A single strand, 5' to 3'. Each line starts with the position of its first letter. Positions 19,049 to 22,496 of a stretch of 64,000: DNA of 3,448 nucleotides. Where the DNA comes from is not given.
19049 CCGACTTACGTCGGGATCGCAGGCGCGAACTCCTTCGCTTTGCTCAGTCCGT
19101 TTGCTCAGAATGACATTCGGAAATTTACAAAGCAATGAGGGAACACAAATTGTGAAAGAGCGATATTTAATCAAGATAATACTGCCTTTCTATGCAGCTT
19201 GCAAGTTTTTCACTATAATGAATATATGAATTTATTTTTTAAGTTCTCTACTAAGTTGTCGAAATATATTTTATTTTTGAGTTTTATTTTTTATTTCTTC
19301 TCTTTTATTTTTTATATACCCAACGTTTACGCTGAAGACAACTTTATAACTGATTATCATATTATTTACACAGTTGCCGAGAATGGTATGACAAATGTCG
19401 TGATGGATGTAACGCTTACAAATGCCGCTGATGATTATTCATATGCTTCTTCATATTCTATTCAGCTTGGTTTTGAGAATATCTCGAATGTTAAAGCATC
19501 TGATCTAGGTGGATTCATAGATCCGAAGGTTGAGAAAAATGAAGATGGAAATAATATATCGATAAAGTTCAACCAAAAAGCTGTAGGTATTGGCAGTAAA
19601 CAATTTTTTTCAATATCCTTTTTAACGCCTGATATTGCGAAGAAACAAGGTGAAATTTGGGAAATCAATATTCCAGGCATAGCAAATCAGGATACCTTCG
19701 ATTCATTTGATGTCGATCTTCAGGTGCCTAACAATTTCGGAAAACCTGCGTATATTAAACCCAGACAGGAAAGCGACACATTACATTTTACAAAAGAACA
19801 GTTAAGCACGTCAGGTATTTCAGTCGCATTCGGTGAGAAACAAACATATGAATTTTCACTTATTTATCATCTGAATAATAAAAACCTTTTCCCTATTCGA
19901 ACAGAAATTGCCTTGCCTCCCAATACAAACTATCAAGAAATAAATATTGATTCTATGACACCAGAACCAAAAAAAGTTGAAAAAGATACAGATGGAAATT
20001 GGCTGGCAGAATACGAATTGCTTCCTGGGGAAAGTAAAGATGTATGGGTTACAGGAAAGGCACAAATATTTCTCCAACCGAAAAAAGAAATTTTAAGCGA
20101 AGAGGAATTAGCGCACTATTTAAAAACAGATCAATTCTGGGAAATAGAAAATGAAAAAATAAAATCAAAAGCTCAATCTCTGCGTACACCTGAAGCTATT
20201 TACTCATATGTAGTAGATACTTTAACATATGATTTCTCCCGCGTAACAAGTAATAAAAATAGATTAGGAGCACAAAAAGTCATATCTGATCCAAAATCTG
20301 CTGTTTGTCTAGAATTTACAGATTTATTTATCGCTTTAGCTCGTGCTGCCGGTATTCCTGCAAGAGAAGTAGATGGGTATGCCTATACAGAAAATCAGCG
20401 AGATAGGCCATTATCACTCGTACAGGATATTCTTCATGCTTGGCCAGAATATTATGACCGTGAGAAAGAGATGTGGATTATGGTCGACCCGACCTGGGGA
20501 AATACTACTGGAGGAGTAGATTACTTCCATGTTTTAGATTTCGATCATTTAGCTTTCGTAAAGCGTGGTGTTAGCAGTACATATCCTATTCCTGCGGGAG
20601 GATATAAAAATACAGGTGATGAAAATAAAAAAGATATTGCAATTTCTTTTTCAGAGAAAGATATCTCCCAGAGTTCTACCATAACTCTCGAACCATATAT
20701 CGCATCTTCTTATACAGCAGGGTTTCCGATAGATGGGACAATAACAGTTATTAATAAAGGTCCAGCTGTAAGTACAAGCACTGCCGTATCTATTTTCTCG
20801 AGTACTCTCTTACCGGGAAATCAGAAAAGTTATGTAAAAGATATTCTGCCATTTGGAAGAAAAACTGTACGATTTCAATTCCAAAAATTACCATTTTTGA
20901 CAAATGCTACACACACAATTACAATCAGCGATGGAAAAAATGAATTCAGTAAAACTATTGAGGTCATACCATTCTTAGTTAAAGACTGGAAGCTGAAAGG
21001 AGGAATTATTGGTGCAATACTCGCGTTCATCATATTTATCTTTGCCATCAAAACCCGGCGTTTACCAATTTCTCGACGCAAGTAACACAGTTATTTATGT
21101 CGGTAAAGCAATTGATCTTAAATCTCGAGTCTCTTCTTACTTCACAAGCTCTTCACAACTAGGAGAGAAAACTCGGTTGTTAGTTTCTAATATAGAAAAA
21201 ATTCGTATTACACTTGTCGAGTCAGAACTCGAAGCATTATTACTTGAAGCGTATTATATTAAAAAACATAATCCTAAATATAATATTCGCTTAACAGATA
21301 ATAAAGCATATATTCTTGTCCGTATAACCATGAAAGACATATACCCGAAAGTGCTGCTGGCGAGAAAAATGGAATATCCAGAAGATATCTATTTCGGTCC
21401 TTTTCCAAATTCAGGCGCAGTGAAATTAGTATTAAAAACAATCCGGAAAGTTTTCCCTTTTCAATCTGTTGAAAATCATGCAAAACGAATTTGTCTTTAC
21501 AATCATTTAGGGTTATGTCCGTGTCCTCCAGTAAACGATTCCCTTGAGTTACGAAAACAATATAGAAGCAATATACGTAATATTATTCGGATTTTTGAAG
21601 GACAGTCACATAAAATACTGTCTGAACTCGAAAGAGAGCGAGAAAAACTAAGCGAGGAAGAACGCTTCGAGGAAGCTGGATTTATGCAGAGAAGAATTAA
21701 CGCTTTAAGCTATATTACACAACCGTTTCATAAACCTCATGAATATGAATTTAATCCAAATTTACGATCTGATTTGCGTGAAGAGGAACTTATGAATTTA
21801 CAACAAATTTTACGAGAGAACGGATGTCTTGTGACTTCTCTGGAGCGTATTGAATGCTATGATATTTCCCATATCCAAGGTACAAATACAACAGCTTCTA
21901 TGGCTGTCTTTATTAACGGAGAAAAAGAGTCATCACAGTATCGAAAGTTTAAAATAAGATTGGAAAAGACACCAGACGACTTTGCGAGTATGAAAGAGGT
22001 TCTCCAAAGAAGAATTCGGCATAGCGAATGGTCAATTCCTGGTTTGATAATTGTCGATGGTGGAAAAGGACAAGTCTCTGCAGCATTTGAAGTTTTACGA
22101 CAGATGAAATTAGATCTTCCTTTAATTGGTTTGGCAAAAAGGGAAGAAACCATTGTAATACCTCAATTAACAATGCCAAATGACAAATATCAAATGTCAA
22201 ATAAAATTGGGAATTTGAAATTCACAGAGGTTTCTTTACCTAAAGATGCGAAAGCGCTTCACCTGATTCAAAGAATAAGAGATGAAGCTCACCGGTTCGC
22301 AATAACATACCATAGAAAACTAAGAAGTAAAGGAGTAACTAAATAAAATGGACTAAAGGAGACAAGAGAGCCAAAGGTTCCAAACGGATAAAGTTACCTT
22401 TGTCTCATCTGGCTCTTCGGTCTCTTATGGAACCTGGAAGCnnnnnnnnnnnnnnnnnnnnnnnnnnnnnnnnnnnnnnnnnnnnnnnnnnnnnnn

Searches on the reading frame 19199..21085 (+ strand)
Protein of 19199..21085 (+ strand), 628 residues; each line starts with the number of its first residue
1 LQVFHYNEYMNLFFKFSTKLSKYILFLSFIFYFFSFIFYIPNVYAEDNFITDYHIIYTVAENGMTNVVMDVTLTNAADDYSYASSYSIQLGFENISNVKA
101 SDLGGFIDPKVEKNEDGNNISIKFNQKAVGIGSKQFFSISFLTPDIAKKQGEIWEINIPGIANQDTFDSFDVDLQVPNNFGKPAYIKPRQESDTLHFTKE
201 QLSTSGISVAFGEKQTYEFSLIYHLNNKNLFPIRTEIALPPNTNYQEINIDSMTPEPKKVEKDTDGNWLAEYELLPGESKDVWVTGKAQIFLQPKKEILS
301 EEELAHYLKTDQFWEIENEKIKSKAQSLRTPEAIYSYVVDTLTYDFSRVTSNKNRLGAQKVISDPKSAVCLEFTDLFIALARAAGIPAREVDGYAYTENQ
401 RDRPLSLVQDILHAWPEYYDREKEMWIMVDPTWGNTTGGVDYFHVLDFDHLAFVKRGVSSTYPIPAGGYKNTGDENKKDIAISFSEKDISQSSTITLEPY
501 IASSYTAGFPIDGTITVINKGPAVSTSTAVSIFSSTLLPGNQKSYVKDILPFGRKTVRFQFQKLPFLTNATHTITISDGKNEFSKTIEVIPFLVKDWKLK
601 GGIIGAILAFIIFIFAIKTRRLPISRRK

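Call 53: search_protein_families(library=pfam, proteins=[window:19199-21085:+], max_evalue=0.0001)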
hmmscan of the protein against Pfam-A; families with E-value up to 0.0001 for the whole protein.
window:19199-21085:+ (628 aa): 1 family
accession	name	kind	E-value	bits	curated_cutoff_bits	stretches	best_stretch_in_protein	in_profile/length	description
PF01841.26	Transglut_core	-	9.4e-18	64.9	23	1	322-431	9-108/108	Transglutaminase-like superfamily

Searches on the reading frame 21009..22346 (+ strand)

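Call 53: search_protein_families(library=pfam, proteins=[window:21009-22346:+], max_evalue=0.0001)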
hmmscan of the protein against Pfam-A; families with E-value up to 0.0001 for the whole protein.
window:21009-22346:+ (445 aa): 2 families
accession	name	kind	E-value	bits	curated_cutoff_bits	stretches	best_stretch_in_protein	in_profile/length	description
PF08459.17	UvrC_RNaseH_dom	-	9.3e-50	169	22.3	1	276-432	8-159/159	UvrC RNAse H endonuclease domain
PF01541.30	GIY-YIG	-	1.9e-10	41.4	22.6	1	16-92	2-78/78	GIY-YIG catalytic domain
